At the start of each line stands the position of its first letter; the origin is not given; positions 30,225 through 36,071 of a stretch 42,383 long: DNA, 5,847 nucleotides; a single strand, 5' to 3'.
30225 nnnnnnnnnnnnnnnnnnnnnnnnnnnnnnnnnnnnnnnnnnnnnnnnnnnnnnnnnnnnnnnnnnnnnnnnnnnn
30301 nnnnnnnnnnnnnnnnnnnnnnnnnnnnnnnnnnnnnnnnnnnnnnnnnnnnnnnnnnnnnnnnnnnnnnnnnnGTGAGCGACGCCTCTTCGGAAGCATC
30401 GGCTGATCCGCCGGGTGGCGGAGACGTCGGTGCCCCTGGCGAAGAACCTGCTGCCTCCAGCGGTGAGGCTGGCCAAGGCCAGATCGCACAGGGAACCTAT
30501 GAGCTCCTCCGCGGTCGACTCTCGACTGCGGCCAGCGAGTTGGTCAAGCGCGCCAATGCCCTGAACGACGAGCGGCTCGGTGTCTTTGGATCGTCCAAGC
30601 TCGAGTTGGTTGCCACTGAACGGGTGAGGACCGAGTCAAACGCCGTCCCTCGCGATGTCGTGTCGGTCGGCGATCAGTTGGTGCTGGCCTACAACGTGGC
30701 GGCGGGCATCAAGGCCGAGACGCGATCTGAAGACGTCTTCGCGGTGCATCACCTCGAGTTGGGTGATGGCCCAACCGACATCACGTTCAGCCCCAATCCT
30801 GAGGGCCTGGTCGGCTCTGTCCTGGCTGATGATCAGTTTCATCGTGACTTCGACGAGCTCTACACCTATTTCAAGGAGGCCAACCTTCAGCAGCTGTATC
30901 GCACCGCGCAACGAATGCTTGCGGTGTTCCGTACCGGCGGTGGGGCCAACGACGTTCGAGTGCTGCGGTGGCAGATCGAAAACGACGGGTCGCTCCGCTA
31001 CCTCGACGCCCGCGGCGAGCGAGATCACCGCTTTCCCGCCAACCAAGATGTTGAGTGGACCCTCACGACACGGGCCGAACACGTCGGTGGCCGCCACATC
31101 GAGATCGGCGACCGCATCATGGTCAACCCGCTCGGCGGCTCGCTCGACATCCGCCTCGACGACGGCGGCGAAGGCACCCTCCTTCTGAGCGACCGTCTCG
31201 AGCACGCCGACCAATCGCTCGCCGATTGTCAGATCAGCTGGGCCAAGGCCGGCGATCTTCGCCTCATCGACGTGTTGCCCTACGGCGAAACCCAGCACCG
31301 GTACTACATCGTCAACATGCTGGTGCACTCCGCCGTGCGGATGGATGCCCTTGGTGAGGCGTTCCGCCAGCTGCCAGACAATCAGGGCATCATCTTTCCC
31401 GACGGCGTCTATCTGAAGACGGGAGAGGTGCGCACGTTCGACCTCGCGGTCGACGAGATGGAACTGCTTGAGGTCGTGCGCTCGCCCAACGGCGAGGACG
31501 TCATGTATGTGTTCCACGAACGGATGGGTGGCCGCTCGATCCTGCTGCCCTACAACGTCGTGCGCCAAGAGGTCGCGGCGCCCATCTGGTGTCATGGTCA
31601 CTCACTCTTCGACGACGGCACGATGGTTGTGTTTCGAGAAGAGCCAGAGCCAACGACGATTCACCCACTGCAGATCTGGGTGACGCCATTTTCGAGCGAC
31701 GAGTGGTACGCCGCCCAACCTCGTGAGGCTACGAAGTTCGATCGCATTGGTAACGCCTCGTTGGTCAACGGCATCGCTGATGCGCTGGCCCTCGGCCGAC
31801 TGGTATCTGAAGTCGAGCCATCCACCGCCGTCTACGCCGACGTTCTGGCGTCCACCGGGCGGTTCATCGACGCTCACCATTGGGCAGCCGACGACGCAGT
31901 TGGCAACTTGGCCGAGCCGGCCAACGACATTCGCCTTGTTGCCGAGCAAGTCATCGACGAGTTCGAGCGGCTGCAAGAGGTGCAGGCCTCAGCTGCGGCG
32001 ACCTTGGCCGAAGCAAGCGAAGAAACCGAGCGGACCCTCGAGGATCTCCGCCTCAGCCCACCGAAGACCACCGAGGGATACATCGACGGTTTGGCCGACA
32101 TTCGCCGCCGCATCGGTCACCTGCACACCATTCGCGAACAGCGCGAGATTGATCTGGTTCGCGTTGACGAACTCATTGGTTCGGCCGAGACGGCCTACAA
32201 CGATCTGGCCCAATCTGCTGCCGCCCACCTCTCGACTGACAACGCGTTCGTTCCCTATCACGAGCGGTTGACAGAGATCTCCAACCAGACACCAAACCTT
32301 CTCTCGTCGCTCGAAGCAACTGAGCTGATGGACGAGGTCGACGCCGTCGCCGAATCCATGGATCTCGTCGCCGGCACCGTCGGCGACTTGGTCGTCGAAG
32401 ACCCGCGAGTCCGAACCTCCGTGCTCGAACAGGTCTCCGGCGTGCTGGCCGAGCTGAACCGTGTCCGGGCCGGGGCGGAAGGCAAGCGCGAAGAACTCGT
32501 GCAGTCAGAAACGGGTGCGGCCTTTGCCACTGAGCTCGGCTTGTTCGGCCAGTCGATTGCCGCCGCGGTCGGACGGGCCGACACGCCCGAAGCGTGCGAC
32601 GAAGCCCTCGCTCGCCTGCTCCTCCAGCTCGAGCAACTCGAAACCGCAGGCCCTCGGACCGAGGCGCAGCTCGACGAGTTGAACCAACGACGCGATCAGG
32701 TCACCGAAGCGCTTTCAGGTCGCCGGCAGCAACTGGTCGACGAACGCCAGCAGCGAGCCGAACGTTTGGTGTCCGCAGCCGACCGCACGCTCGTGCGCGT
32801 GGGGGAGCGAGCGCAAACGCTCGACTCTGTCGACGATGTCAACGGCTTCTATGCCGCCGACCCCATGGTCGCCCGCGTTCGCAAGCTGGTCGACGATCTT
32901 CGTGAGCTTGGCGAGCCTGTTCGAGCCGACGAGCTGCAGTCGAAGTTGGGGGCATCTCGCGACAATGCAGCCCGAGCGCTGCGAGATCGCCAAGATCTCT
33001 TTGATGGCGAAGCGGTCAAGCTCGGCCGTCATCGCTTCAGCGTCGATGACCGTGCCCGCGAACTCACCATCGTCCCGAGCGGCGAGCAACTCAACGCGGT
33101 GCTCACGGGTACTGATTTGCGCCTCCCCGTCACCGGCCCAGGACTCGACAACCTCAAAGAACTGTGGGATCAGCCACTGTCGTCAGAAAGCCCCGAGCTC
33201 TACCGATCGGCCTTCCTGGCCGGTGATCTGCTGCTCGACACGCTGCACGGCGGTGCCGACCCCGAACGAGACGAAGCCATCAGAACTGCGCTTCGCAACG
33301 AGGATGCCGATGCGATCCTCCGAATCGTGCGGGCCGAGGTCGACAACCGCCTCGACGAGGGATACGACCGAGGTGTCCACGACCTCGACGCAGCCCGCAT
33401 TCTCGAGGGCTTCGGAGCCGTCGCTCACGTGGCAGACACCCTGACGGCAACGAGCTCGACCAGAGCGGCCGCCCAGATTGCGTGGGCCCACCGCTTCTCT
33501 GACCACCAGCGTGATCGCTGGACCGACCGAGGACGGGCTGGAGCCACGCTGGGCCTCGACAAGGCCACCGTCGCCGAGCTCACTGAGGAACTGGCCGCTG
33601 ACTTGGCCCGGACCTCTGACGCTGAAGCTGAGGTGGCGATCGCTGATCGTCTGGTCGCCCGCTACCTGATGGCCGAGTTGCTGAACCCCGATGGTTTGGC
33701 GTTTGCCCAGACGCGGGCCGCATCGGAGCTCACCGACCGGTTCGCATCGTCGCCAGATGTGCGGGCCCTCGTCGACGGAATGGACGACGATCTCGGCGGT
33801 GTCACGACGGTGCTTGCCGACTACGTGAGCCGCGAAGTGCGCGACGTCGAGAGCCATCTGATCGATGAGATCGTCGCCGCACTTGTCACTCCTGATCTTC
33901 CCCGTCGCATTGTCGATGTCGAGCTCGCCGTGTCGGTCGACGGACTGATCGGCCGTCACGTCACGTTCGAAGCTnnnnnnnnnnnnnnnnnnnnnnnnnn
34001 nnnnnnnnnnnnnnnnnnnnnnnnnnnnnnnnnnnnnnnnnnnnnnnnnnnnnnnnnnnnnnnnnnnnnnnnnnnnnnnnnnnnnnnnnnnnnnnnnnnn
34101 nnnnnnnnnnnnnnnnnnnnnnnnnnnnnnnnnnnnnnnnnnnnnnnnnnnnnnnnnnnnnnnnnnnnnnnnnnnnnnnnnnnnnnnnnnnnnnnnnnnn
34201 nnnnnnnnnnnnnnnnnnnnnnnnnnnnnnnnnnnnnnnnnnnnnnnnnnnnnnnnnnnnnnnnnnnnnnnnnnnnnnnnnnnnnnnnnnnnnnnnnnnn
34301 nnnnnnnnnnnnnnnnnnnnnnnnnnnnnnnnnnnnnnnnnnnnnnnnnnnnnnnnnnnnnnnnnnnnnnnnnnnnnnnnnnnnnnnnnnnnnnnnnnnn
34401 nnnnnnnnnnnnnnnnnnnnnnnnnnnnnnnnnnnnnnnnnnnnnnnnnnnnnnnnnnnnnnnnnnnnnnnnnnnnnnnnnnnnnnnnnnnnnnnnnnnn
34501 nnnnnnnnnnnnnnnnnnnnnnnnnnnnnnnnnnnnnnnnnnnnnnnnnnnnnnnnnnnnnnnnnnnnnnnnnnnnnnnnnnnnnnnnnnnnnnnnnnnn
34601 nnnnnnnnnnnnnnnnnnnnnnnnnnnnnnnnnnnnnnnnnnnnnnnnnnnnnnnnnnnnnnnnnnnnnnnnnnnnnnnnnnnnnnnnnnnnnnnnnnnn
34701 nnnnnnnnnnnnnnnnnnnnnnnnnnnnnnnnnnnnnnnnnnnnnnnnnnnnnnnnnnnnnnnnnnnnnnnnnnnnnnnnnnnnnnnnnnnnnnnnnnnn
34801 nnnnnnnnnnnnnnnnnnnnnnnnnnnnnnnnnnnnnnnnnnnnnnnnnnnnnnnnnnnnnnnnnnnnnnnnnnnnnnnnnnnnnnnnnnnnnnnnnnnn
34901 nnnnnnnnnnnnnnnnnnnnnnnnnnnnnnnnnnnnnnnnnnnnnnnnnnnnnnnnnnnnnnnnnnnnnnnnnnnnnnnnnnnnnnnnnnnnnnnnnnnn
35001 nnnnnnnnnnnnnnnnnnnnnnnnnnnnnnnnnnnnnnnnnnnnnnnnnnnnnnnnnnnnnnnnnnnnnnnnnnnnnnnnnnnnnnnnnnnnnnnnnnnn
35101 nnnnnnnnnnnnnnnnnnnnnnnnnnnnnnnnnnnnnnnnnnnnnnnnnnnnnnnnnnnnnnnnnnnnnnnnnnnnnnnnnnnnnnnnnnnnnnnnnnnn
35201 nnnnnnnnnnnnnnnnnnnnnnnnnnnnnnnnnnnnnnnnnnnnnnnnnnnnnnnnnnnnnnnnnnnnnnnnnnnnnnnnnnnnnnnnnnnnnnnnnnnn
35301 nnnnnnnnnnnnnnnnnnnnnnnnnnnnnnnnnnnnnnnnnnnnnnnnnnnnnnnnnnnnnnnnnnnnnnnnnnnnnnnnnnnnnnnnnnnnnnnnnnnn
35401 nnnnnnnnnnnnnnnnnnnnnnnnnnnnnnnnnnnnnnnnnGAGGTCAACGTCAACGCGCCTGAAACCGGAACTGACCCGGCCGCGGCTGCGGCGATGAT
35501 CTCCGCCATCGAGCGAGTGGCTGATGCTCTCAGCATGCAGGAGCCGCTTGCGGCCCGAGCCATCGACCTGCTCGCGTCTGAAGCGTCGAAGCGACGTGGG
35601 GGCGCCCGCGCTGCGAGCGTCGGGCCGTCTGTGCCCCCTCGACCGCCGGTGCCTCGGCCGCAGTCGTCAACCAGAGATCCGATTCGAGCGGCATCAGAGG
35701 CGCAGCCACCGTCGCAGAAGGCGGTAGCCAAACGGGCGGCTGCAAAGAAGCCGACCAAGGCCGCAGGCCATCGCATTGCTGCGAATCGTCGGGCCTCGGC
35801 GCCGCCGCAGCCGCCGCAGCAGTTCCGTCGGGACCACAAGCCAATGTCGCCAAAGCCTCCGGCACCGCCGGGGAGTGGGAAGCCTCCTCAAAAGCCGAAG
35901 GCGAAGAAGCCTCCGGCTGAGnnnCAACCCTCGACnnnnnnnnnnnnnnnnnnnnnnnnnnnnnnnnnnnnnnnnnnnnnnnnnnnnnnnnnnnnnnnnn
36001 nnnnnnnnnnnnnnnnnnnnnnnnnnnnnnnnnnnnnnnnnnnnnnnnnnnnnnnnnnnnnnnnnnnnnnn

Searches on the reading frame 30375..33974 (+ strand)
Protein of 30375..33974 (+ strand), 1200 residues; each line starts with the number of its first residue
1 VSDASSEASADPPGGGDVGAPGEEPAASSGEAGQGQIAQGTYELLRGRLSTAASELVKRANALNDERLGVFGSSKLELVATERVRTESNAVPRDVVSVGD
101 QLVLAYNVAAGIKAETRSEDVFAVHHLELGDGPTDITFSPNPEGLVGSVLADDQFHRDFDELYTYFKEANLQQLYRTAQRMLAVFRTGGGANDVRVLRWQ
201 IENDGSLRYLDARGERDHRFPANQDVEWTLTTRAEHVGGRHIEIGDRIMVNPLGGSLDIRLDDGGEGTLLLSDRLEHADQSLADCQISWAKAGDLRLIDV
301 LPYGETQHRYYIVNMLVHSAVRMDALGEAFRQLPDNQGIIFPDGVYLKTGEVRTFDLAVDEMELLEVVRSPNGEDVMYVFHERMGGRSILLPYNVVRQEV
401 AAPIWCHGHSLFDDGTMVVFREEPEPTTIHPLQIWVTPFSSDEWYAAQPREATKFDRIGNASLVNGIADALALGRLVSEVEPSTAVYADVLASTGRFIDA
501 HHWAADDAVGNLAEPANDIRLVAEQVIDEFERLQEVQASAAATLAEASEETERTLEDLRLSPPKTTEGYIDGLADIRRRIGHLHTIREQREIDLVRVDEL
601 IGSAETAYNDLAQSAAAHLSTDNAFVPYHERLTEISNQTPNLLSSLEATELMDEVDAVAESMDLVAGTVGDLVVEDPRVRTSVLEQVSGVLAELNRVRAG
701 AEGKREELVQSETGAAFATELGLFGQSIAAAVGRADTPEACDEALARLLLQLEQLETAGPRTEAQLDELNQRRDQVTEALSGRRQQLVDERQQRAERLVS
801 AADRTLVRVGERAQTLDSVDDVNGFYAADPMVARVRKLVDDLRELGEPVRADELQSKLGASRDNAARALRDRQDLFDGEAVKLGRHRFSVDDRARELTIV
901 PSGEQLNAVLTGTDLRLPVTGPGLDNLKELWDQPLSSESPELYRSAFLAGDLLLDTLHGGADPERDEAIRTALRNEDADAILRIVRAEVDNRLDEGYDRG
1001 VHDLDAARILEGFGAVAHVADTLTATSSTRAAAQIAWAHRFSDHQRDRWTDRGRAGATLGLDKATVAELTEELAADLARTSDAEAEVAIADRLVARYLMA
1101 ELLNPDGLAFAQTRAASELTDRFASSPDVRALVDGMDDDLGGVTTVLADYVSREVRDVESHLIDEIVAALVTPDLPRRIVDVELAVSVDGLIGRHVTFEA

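Call 48: predict_structure(alignment_id=A3)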
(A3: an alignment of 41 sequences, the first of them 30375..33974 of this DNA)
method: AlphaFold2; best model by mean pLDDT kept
length: 1200 residues; sequences in the alignment: 41
mean_pLDDT: 83.6   pTM: 0.51
mean pLDDT of the five models: 83.6, 81.4, 79.9, 78.7, 78.1
residues with pLDDT >= 90: 444; 70-90: 644; 50-70: 60; < 50: 52
segments of 3 or more residues with pLDDT < 50: 1-39, 880-883, 886-894
pLDDT, mean of each block of 10 residues (from residue 1): 33 31 34 44 87 96 92 85 88 91 88 76 89 81 86 94 89 90 90 91 91 87 88 90 91 94 86 92 93 94 94 93 93 92 92 91 90 91 87 92 92 91 85 92 85 87 92 88 83 91 92 95 88 81 88 89 83 87 87 89 89 81 80 81 78 81 73 69 80 80 75 71 78 80 82 76 76 81 81 84 86 82 85 90 85 87 81 61 44 56 80 75 73 60 86 82 87 91 91 72 92 86 89 93 93 91 88 88 62 91 92 93 93 87 93 90 94 93 82 76
secondary structure, 60 per line:
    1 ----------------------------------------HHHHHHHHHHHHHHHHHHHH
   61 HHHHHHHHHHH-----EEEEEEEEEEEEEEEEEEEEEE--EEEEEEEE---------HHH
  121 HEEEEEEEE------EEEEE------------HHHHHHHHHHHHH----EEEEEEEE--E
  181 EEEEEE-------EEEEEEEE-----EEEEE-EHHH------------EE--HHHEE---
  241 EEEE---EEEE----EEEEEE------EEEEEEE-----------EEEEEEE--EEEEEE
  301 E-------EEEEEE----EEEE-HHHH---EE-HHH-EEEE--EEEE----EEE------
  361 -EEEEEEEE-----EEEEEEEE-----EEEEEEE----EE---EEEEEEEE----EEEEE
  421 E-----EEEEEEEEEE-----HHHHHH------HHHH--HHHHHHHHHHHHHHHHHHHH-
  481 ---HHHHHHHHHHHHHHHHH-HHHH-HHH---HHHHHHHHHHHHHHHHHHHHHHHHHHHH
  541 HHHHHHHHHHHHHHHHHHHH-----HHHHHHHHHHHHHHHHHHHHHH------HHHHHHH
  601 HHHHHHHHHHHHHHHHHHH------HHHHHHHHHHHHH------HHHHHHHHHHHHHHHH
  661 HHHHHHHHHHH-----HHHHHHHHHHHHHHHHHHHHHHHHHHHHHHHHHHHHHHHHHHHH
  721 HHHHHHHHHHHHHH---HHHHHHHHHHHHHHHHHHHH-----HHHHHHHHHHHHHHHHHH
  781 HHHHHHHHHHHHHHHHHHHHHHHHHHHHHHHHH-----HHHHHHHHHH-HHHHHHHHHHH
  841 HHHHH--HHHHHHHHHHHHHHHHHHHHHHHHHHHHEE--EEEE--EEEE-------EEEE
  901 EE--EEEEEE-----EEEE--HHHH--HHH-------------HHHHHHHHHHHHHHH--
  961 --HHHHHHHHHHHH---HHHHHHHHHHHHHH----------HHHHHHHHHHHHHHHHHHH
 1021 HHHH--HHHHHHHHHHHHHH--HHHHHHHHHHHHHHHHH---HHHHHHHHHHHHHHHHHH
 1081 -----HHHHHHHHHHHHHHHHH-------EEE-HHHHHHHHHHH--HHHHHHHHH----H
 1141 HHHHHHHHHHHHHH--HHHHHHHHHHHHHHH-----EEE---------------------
elements in order (helices of 4 or more, strands of 3 or more residues): H41-71 E77-98 E101-108 H118-121 E122-129 E136-140 H153-165 E170-177 E180-186 E194-201 E207-211 E241-244 E248-251 E256-261 E268-274 E286-292 E295-301 E309-314 E319-322 H324-327 E338-341 E344-347 E352-354 E362-369 E375-382 E388-394 E404-411 E416-421 E427-436 H442-447 H454-457 H460-479 H484-500 H502-505 H513-560 H566-587 H594-619 H626-638 H645-671 H677-734 H738-757 H763-813 H819-828 H830-845 H848-875 E880-883 E886-889 E897-902 E905-910 E916-919 H922-925 H944-958 H963-974 H978-991 H1002-1024 H1027-1040 H1043-1059 H1063-1080 H1086-1102 E1110-1112 H1114-1124 H1127-1135 H1140-1154 H1157-1171 E1177-1179
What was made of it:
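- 30375..30491 (+): aa 1-39: variable, disordered N-terminal extension. pLDDT 31-44 (call 48).
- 30537..31880 (+): aa 55-502: DUF3686. A helix (aa 41-71) precedes a beta-propeller-like domain (strands aa 77-436). AlphaFold pLDDT is about 85-95 (call 48).
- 31752..32999 (+): aa 460-875: long antiparallel helical bundles (spectrin- or talin-like). This region includes DUF7902 (aa 623-707, nt 32241-32495). Helices of 20-58 residues with pLDDT 70-90 (call 48).
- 33012..33134 (+): aa 880-920: small beta domain. Strands at 880-919 in the model, with low-confidence loops at 880-894 (call 48).
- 33204..33887 (+): aa 944-1171: all-helical domain, the least conserved part of the core. Model (call 48).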

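Call 51: fold_search(model_id=the predicted structure, library=pdb)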
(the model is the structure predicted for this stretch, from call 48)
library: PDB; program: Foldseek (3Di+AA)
matches with E <= 10: 669; with E <= 0.001: 27
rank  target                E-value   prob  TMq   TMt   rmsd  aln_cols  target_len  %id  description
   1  8bbf_B                5.3e-08  1.00  0.09  0.10  34.2       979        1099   11  Structure of the IFT-A complex; IFT-A1 module (released 2022-12-07)
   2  7k58_C                4.0e-06  0.97  0.09  0.04  65.4      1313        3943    9  Structure of outer-arm dyneins bound to microtubule with microtubule binding state 1(MTBS-1) (released 2021-09-29)
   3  8glv_DA               5.5e-06  1.00  0.11  0.04  49.1      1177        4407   11  96-nm repeat unit of doublet microtubules from Chlamydomonas reinhardtii flagella (released 2023-05-31)
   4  7k5b_C                8.3e-06  0.95  0.08  0.04  65.8      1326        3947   10  Structure of outer-arm dynein bound to microtubule doublet in microtubule binding state 2 (MTBS-2) (released 2021-09-29)
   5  8j07_i8               9.8e-06  0.95  0.08  0.07  50.2      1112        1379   10  96nm repeat of human respiratory doublet microtubule and associated axonemal complexes (released 2023-07-26)
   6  8pu0_A                2.0e-05  0.91  0.09  0.09  26.9      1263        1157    9  Cryo-EM structure of human Elp123 in complex with tRNA, desulpho-CoA, 5'-deoxyadenosine and methionine (released 2024-04-17)
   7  8hmc_B                2.6e-05  0.99  0.10  0.10  39.2       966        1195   10  base module state 1 of Tetrahymena IFT-A (released 2023-06-14)
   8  7sse_A                3.1e-05  1.00  0.14  0.42  14.4       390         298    8  Crystal structure of the WDR domain of human DCAF1 in complex with CYCA-117-70 (released 2021-12-15)
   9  4uuy_A                6.8e-05  1.00  0.11  0.32  16.1       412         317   11  Structural Identification of the Vps18 beta-propeller reveals a critical role in the HOPS complex stability and functi (released 2014-10-29)
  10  8f8e_B                7.3e-05  1.00  0.13  0.41  14.3       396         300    9  Crystal structure of the WDR domain of human DCAF1 in complex with OICR-8268 compound (released 2023-03-01)
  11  3vh0_A                7.3e-05  1.00  0.13  0.37  16.4       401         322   11  Crystal structure of E. coli YncE complexed with DNA (released 2011-11-16)
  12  9d5n_CH               1.1e-04  0.90  0.07  0.10  26.0       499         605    9  48-nm doublet microtubule from Trichomonas vaginalis strain G3 (released 2025-05-14)
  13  4uuy_B                1.7e-04  1.00  0.11  0.32  16.1       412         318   11  Structural Identification of the Vps18 beta-propeller reveals a critical role in the HOPS complex stability and functi (released 2014-10-29)
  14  8j07_i4               1.9e-04  0.84  0.08  0.09  179.7       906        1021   11  96nm repeat of human respiratory doublet microtubule and associated axonemal complexes (released 2023-07-26)
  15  4h5j_B                2.1e-04  1.00  0.12  0.32  14.5       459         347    7  Crystal Structure of the Guanine Nucleotide Exchange Factor Sec12 (P64 form) (released 2012-11-07)
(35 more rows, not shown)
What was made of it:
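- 30537..31880 (+): Foldseek matches WD40-type propellers: DCAF1, Vps18, YncE, Sec12 (E 3e-5 to 2e-4; call 51).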

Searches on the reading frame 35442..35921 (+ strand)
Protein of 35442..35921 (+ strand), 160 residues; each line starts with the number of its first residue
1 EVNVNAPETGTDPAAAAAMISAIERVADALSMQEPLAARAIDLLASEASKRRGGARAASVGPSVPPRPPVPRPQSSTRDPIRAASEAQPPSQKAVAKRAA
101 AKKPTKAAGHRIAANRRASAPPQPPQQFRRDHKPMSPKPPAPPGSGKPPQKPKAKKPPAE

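Call 71: search_protein_representatives(protein=window:35442-35921:+)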
Query: 160 residues. Proteins with E-value up to 0.001 (for the whole library): 3; up to 1e-10: 0; up to 1e-30: 0. The best 3 are listed.
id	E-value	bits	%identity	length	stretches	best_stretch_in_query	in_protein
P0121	4.6e-08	49.9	53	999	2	2-73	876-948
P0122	3.7e-05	40.5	55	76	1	16-62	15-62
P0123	3.9e-05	40.4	47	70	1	12-60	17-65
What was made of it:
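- Tried and rejected: Tail searched against 1.84e9 representative proteins: no independent occurrences of the tail module (call 71).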
